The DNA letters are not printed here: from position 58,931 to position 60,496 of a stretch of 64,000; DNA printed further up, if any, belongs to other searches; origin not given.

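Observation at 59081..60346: Nitric-oxide-synthase oxygenase homologue with CGGR heme loop and a deleted pterin-binding segment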

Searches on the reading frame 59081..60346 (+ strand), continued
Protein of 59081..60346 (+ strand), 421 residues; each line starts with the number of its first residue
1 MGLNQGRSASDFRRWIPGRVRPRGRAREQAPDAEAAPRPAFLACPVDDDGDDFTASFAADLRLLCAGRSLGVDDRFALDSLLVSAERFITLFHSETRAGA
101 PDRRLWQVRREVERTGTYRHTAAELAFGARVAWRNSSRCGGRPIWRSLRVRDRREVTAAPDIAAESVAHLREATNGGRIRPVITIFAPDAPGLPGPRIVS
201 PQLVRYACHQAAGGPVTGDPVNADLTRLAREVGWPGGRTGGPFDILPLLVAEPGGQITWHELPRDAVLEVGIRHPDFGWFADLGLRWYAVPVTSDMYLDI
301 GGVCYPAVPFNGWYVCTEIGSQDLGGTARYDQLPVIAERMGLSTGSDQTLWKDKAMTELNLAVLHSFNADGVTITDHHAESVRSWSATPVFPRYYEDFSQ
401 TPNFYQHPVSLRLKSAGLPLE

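Call 11: find_encoding_contigs(protein=P0003, flank=10000, max_places=3)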
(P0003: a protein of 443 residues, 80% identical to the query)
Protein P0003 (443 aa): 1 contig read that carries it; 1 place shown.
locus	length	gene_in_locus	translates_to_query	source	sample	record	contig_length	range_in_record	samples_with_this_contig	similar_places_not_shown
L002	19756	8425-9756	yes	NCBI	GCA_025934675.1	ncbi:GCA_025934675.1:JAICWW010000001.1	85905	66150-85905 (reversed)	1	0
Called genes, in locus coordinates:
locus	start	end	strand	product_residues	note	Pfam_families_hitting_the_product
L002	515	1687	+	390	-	-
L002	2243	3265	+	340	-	-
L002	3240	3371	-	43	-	-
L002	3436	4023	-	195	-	PF27099:Rv1733c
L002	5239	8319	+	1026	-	PF00486:Trans_reg_C, PF03704:BTAD, PF00931:NB-ARC, PF13191:AAA_16 (weak), PF13401:AAA_22 (weak), PF13424:TPR_12, PF14938:SNAP (weak), PF13424:TPR_12, +5 more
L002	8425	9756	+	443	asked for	PF02898:NO_synthase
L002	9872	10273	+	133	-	-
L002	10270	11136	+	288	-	PF05368:NmrA, PF13460:NAD_binding_10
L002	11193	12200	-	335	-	PF01814:Hemerythrin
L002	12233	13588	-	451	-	PF01565:FAD_binding_4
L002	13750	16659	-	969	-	PF13191:AAA_16, PF13401:AAA_22 (weak), PF13424:TPR_12 (faint), PF00196:GerE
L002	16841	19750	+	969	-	PF00486:Trans_reg_C, PF00515:TPR_1 (faint), PF03704:BTAD, PF07719:TPR_2 (faint), PF13176:TPR_7 (faint), PF13181:TPR_8 (faint), PF13374:TPR_10 (faint), PF13424:TPR_12, +2 more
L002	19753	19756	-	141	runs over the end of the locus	PF01850:PIN (weak)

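Call 12: find_encoding_contigs(protein=P0008, flank=10000, max_places=3)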
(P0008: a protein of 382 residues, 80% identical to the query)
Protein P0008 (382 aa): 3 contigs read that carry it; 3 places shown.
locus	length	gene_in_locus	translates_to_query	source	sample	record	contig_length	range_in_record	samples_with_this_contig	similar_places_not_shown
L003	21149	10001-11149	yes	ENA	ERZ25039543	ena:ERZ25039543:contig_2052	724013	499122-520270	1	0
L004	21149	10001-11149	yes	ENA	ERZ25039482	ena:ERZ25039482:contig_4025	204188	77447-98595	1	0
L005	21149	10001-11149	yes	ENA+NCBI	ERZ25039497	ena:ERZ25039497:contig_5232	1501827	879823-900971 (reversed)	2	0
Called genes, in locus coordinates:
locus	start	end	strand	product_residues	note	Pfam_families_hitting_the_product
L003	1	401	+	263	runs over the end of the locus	PF04989:RMNT_CmcI (faint), PF13578:Methyltransf_24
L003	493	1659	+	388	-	-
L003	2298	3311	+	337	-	-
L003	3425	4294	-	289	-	PF00561:Abhydrolase_1 (weak)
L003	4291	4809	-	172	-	-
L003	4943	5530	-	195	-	PF27099:Rv1733c (weak)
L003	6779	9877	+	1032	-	PF00486:Trans_reg_C (weak), PF03704:BTAD, PF07719:TPR_2 (faint), PF13181:TPR_8 (faint), PF13374:TPR_10 (faint), PF00931:NB-ARC, PF13191:AAA_16, PF13424:TPR_12, +3 more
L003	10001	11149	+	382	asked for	PF02898:NO_synthase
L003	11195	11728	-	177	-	PF01638:HxlR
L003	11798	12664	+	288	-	PF05368:NmrA, PF13460:NAD_binding_10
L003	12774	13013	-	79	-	PF04014:MazE_antitoxin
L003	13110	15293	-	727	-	PF02771:Acyl-CoA_dh_N, PF00441:Acyl-CoA_dh_1, PF02771:Acyl-CoA_dh_N, PF02770:Acyl-CoA_dh_M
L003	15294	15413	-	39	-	-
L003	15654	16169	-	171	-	-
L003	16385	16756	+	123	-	-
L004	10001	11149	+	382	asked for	PF02898:NO_synthase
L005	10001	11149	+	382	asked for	PF02898:NO_synthase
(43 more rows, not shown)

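Call 13: find_related_loci(query=window:59081-60343:+, collection=genome_contigs, flank=6000)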
Query window:59081-60343:+ (421 aa) in genome_contigs; peptide patterns used: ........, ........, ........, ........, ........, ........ (x = any residue, [..] = any of these).
231 stretches matched a pattern; 56 encode a relative of the query (tblastn E <= 1e-3); 56 distinct loci.
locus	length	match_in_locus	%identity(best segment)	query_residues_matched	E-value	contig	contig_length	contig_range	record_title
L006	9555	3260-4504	89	1-415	0e+0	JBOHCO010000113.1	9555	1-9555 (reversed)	MAG: Streptosporangiaceae bacterium isolate TC-S_concoct.bin.137_sub k127_2980329, whole genome shotgun sequence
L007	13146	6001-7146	80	1-414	0e+0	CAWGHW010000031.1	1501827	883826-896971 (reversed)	MAG: uncultured Actinomycetota bacterium isolate MFD02671.bin.1.57 genome assembly, contig: contig_5232, whole genome sh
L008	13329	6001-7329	68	1-419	0e+0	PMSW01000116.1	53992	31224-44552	MAG: Actinomycetota bacterium isolate palsa_506 73.20110700_P1S.2_contig_1054, whole genome shotgun sequence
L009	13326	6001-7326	67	1-414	0e+0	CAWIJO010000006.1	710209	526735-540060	MAG: uncultured Actinomycetes bacterium isolate MFD04944.bin.1.104 genome assembly, contig: contig_33490, whole genome s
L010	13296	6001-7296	68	1-408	0e+0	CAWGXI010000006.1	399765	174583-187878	MAG: uncultured Actinomycetota bacterium isolate MFD02416.bin.1.262 genome assembly, contig: contig_2646, whole genome s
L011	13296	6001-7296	68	1-408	0e+0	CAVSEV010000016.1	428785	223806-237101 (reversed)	MAG: uncultured Actinomycetota bacterium isolate MFD01872.bin.2.128 genome assembly, contig: contig_7703, whole genome s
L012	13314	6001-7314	67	1-414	0e+0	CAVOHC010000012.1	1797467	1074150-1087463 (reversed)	MAG: uncultured Actinomycetota bacterium isolate MFD00008.bin.1.84 genome assembly, contig: contig_6302, whole genome sh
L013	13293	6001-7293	67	3-409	2e-180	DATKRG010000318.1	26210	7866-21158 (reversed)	MAG TPA_asm: Streptosporangiaceae bacterium isolate SMAG_U14022 k141_1545786, whole genome shotgun sequence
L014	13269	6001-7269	69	19-416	6e-180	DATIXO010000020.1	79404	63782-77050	MAG TPA_asm: Streptosporangiaceae bacterium isolate SMAG_U15251 k141_4973833, whole genome shotgun sequence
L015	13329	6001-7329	65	1-419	7e-179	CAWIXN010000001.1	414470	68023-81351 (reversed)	MAG: uncultured Actinomycetota bacterium isolate MFD05580.bin.2.62 genome assembly, contig: contig_10036, whole genome s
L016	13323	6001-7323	65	1-408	3e-173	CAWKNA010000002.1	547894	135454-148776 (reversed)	MAG: uncultured Actinomycetota bacterium isolate MFD00991.bin.1.80 genome assembly, contig: contig_20290, whole genome s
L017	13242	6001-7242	66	24-414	4e-168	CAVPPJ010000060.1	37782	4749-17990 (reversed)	MAG: uncultured Actinomycetes bacterium isolate MFD00031.bin.1.111 genome assembly, contig: contig_89986, whole genome s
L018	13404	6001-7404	62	1-414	1e-167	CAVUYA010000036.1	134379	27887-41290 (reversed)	MAG: uncultured Actinomycetota bacterium isolate MFD05841.bin.2.51 genome assembly, contig: contig_70008, whole genome s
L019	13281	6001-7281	66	1-407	1e-167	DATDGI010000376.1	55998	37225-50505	MAG TPA_asm: Streptosporangiaceae bacterium isolate SMAG_U248 k141_540557, whole genome shotgun sequence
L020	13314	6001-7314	63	3-418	3e-166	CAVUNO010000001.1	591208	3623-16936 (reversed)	MAG: uncultured Actinomycetes bacterium isolate MFD02579.bin.1.52 genome assembly, contig: contig_11209, whole genome sh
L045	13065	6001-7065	64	81-408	4e-136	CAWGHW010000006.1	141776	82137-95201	MAG: uncultured Actinomycetota bacterium isolate MFD02671.bin.1.57 genome assembly, contig: contig_19178, whole genome s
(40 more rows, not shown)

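Call 17: find_encoding_contigs(protein=P0001, flank=10000, max_places=3)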
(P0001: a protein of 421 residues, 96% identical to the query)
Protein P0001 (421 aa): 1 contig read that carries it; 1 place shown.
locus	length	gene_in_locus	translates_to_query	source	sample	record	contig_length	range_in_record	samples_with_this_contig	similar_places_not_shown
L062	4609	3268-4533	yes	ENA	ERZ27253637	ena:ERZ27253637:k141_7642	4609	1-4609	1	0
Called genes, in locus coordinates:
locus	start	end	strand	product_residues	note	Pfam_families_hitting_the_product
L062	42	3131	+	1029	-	PF00486:Trans_reg_C (weak), PF03704:BTAD, PF00931:NB-ARC, PF13191:AAA_16, PF13424:TPR_12, PF17874:TPR_MalT (weak), PF13424:TPR_12, PF13424:TPR_12, +8 more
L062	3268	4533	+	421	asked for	PF02898:NO_synthase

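Call 18: find_encoding_contigs(protein=P0006, flank=10000, max_places=2)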
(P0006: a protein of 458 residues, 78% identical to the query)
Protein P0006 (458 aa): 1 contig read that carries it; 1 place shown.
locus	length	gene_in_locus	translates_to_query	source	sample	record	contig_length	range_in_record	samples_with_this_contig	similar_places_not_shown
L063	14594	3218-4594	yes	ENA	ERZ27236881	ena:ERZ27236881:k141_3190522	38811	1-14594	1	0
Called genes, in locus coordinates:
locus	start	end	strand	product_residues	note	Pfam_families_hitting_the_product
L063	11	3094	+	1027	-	PF00486:Trans_reg_C, PF03704:BTAD, PF00931:NB-ARC, PF13401:AAA_22 (weak), PF13424:TPR_12, PF14938:SNAP (weak), PF17874:TPR_MalT (weak), PF13424:TPR_12, +6 more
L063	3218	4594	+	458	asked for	PF02898:NO_synthase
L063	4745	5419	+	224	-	-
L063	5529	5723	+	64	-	-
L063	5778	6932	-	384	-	PF08327:AHSA1, PF01814:Hemerythrin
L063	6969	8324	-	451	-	PF01565:FAD_binding_4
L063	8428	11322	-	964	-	PF13191:AAA_16, PF13401:AAA_22 (weak), PF00196:GerE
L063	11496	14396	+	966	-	PF00486:Trans_reg_C, PF13432:TPR_16 (faint), PF03704:BTAD, PF07719:TPR_2 (faint), PF00515:TPR_1 (faint), PF13176:TPR_7 (faint), PF13414:TPR_11 (faint), PF13424:TPR_12, +2 more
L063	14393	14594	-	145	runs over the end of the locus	PF01850:PIN (weak)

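Call 19: find_encoding_contigs(protein=P0005, flank=10000, max_places=2)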
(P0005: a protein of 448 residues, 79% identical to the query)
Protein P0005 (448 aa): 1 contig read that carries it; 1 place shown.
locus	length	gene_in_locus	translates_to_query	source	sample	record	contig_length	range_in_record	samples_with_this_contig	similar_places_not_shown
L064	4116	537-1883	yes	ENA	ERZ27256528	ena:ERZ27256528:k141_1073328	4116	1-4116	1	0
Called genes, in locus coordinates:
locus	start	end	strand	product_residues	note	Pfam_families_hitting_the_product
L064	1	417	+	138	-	?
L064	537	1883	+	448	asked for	PF02898:NO_synthase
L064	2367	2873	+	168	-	-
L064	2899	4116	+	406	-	?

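Call 20: find_encoding_contigs(protein=P0011, flank=10000, max_places=2)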
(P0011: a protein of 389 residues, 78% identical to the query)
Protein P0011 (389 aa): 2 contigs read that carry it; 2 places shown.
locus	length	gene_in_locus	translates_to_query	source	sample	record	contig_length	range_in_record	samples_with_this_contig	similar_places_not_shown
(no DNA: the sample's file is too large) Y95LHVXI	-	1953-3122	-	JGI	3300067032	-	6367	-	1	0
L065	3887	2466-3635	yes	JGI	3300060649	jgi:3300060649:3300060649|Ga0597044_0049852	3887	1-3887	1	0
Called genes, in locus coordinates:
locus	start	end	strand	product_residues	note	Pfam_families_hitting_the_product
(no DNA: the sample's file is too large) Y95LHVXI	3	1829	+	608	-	?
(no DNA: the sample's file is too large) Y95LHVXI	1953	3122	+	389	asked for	PF02898:NO_synthase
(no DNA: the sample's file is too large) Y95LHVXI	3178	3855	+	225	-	-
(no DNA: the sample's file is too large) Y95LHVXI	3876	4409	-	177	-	PF01638:HxlR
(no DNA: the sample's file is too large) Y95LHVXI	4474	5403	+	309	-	PF00561:Abhydrolase_1, PF12697:Abhydrolase_6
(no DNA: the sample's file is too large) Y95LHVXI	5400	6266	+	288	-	PF05368:NmrA, PF13460:NAD_binding_10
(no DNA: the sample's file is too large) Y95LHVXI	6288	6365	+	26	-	?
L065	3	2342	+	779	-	?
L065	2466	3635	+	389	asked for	PF02898:NO_synthase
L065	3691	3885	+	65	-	?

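Call 24: search_solved_structures(query=P0003, show_alignments=2, max_evalue=1e-80)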
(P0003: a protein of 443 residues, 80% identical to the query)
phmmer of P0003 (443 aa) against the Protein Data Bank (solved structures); distinct sequences matched with E-value up to 1e-80: 81 (the best 60 are shown).
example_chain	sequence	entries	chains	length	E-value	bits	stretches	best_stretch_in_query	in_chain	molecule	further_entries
2flq_A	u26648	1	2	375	5.3e-106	358.4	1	78-431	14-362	Nitric Oxide Synthase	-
1zzt_A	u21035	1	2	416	7.8e-106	357.9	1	78-432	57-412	Nitric-oxide synthase, endothelial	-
1q2o_A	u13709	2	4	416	7.9e-106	357.9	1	78-432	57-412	Nitric-oxide synthase, endothelial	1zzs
3n67_A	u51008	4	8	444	9.6e-106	357.6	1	78-432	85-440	Nitric oxide synthase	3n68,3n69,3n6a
3n6e_A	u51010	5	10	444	9.7e-106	357.6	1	78-432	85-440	Nitric oxide synthase | 'Nitric oxide synthase | Nitric oxide synthase, endothelial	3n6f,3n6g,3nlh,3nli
3n6b_A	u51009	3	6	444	1.7e-105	356.7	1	78-432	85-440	Nitric oxide synthase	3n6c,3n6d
1rs8_A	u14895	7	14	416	3.7e-105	355.6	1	78-432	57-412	Nitric-oxide synthase, endothelial | Nitric-oxide synthase | Nitric oxide synthase, endothelial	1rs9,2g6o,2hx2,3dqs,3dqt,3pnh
3e7s_A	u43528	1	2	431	3.8e-105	355.6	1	78-433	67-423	Nitric oxide synthase, endothelial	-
1p6l_A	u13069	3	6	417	4.2e-105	355.5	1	78-433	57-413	Nitric-oxide synthase, endothelial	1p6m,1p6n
4imx_A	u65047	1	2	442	4.2e-105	355.5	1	78-432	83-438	subunit A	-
4cwz_A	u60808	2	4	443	4.2e-105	355.4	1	78-433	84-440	NITRIC OXIDE SYNTHASE, ENDOTHELIAL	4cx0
4luw_A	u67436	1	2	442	4.5e-105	355.4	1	78-432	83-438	Nitric oxide synthase, endothelial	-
4cx1_A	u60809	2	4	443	4.5e-105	355.3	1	78-432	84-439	NITRIC OXIDE SYNTHASE, ENDOTHELIAL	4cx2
3rqo_A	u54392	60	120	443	4.6e-105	355.3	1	78-432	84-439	Nitric oxide synthase, endothelial | ENDOTHELIAL NITRIC OXIDE SYNTHASE | Nitric oxide synthase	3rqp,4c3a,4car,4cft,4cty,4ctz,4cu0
1d0c_A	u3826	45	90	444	4.6e-105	355.3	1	78-432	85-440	BOVINE ENDOTHELIAL NITRIC OXIDE SYNTHASE HEME DOMAIN | BOVINE ENDOTHELIAL NITRIC OXIDE SYNTHASE HEME | NITRIC OXIDE SYNTHASE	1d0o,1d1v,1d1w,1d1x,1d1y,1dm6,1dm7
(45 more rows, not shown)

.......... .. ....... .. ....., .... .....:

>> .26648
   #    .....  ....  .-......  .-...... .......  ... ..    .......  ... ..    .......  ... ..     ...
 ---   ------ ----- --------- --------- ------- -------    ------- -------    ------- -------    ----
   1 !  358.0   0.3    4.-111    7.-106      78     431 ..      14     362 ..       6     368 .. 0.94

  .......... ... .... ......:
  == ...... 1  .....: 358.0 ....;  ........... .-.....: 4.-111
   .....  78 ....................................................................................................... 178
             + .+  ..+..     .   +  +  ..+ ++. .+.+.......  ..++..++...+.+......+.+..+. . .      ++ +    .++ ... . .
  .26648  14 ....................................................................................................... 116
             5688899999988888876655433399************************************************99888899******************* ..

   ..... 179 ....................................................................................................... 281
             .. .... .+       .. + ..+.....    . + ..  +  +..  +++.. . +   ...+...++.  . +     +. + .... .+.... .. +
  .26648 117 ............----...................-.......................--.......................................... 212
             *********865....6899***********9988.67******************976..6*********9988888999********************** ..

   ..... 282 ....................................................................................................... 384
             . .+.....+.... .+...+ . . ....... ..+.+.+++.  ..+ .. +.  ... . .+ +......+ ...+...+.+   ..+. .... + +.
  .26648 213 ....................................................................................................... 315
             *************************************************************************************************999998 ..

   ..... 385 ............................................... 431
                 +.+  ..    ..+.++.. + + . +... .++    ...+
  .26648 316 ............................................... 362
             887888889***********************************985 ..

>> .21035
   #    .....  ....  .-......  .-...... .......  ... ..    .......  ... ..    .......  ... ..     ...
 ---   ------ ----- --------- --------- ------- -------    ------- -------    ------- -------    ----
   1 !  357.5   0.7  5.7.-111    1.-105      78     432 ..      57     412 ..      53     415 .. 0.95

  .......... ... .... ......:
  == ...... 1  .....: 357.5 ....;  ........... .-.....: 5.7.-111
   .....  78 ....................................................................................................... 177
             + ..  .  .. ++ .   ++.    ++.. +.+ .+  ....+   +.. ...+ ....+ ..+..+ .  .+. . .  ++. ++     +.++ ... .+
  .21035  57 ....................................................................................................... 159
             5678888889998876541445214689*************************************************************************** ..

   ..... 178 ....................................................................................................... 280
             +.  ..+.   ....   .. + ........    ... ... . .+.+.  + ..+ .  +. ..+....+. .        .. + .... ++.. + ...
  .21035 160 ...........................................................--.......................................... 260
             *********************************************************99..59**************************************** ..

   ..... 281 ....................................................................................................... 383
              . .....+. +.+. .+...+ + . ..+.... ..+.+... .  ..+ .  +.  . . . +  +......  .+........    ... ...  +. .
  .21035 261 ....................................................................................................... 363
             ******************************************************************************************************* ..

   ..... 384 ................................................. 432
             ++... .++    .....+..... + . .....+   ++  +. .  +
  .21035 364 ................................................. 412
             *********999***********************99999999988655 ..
